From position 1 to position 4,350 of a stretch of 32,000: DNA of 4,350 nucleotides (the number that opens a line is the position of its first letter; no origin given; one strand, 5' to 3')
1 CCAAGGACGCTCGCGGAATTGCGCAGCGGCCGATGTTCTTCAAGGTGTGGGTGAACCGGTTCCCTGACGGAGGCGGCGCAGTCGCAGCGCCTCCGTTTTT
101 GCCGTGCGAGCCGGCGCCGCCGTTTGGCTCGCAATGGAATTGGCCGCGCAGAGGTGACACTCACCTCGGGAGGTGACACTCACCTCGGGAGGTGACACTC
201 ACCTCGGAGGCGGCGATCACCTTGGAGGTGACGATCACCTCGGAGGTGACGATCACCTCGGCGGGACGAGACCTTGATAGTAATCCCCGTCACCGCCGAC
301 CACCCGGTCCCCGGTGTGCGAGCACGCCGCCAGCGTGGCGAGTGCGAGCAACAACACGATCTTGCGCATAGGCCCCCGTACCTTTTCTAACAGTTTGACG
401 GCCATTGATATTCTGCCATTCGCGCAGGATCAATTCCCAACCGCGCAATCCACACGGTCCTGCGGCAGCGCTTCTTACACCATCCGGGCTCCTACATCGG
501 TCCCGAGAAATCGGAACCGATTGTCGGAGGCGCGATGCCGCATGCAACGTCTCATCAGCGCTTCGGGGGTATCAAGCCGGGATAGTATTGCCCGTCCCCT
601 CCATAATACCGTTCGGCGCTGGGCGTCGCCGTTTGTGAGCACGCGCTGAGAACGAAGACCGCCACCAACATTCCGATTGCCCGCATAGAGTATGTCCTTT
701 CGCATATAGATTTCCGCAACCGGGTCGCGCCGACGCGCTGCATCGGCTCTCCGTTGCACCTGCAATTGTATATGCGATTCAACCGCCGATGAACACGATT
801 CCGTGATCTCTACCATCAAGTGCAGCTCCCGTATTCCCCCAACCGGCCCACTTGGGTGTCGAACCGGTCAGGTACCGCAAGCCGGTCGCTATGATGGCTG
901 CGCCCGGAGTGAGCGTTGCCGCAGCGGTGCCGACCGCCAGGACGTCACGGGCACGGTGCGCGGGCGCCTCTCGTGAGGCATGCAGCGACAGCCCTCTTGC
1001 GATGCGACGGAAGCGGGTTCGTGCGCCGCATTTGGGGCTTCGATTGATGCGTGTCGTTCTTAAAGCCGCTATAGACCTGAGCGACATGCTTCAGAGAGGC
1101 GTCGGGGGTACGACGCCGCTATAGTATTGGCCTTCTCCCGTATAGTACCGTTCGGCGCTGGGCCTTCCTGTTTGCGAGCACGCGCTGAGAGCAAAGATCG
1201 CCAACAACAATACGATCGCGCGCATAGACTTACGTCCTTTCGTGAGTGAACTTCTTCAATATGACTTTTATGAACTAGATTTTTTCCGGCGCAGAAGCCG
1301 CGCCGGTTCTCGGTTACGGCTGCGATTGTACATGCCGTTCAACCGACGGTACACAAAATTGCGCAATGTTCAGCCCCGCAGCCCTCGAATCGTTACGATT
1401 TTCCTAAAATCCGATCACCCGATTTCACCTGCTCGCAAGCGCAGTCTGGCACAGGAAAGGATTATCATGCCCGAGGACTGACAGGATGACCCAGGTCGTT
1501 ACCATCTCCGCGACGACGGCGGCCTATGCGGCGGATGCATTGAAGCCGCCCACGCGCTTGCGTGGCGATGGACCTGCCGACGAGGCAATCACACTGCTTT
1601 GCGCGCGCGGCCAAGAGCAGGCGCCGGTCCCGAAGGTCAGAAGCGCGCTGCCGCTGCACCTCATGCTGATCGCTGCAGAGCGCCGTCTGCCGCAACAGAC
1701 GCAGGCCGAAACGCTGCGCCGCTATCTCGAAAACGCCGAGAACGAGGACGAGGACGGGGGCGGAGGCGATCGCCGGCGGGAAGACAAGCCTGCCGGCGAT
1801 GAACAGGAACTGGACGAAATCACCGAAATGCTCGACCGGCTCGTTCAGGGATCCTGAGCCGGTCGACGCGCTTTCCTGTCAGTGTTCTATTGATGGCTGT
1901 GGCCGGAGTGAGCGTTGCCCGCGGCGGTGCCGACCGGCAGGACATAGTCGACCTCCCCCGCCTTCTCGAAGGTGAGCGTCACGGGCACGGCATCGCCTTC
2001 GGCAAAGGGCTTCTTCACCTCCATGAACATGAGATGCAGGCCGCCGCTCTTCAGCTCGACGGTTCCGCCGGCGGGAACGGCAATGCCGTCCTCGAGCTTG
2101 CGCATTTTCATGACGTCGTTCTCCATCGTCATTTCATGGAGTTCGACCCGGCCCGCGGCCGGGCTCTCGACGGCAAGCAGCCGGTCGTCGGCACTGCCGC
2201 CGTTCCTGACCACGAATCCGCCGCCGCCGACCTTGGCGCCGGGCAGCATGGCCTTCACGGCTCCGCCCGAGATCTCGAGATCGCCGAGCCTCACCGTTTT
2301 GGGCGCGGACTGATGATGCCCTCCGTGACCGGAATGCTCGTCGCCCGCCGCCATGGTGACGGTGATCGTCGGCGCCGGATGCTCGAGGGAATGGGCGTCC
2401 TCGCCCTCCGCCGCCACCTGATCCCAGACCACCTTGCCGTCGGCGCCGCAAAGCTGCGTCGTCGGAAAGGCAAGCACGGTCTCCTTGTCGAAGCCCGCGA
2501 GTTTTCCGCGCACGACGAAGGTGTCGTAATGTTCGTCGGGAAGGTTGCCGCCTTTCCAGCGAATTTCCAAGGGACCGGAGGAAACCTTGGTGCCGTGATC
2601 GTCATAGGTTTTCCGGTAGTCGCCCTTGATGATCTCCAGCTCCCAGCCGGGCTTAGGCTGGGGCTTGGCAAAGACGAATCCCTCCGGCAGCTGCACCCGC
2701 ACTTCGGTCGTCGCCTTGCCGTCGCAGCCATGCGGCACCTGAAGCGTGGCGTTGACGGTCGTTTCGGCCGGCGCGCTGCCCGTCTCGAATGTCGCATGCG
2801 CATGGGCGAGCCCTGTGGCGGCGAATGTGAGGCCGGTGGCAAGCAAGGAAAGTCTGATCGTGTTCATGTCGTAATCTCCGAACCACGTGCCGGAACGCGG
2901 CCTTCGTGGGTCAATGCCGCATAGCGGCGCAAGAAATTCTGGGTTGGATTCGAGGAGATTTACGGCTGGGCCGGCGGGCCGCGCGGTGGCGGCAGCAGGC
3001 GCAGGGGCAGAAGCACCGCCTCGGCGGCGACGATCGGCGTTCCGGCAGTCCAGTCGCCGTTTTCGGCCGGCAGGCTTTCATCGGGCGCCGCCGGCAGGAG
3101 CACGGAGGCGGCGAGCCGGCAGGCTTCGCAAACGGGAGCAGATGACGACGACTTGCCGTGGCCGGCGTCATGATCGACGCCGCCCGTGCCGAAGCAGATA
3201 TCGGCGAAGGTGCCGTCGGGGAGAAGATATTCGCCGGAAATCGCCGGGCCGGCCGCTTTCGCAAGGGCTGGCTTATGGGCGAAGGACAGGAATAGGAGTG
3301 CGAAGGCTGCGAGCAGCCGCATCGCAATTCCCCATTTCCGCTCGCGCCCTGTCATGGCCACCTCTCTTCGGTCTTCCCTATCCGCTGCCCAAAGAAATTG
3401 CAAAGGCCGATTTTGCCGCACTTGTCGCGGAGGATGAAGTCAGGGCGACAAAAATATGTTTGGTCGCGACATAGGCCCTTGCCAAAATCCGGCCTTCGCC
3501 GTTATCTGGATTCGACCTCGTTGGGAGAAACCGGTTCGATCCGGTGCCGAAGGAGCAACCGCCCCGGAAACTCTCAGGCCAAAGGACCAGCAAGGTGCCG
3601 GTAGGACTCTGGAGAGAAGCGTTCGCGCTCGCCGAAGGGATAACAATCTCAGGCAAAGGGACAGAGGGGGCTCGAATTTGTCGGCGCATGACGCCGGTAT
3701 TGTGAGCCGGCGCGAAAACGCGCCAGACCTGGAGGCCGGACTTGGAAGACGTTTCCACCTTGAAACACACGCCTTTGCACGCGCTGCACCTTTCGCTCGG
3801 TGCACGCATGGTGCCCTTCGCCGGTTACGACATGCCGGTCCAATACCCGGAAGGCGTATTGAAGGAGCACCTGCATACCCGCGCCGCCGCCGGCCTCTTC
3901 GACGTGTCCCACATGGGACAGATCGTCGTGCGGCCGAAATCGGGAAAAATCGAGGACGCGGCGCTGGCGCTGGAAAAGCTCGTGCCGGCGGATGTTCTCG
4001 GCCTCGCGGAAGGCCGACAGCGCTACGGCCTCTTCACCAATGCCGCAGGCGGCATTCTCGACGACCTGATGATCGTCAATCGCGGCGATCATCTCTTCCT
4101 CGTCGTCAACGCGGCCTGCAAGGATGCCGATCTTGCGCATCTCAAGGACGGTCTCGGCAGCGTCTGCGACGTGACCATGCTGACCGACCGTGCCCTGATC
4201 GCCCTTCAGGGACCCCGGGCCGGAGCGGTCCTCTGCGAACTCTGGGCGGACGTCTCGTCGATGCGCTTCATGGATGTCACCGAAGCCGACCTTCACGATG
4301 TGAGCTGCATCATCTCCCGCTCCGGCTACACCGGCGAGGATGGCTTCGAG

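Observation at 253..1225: Three unannotated paralogous micro-lipoprotein genes (38-44 aa) sharing a YY-G-x-G-x-YY-x-G-x-x-PP tail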

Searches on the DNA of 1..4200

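Call 25: search_rna_families(source=window, start=1, end=4200, threshold=evalue, max_evalue=1)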
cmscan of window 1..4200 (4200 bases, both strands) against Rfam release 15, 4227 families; matches with E-value up to 1: 1.
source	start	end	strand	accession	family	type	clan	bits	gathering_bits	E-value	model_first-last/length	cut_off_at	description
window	3506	3668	+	RF03166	glycine-GGAnGA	Cis-reg; riboswitch;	CL00125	73.8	110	1.3e-14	1-177/177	no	glycine-GGAnGA riboswitch aptamer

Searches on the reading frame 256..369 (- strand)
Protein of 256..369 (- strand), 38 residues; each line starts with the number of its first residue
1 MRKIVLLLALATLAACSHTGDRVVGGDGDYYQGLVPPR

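Call 3: search_protein_families(library=pfam, proteins=[window:256-369:-], max_evalue=10)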
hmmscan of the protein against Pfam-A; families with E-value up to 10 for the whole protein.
seq(38 aa): 1 family
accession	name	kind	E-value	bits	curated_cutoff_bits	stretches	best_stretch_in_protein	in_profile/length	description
PF08139.17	LPAM_1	-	0.059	14.3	20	1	1-17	1-18/18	Prokaryotic membrane lipoprotein lipid attachment site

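Call 4: search_protein_families(library=ncbifam, proteins=[window:256-369:-], max_evalue=10)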
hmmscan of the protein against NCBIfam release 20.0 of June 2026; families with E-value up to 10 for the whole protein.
seq(38 aa): 5 families
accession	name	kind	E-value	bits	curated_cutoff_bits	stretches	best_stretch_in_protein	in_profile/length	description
NF041529.1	LvhB7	equivalog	0.095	12.4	70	1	1-21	1-21/45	T4SS-associated protein LvhB7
NF033216.1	lipo_YgdI_YgdR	subfamily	0.1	12.5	42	1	4-30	7-32/71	YgdI/YgdR family lipoprotein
NF045617.1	mostly_LP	subfamily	0.17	12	43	1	3-23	2-21/119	putative T6SS immunity periplasmic lipoprotein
NF047847.2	SS_mature_LptM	equivalog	0.27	11.3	27.7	1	1-16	1-20/31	LPS translocon maturation chaperone LptM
NF002361.0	PRK01326.1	equivalog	0.29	10.1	428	1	4-21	11-28/336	peptidylprolyl isomerase PrsA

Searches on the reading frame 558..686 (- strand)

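Call 3: search_protein_families(library=pfam, proteins=[window:558-686:-], max_evalue=10)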
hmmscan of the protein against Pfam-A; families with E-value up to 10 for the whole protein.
seq(43 aa): 0 families

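Call 4: search_protein_families(library=ncbifam, proteins=[window:558-686:-], max_evalue=10)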
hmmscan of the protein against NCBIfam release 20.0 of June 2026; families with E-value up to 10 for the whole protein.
seq(43 aa): 2 families
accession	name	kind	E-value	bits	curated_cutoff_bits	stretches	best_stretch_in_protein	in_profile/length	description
NF007555.1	PRK10175.1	equivalog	0.13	12.6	123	1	1-38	1-37/75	YceK/YidQ family lipoprotein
NF033894.1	Eex_IncN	subfamily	0.16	11.9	33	1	5-27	7-28/65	EexN family lipoprotein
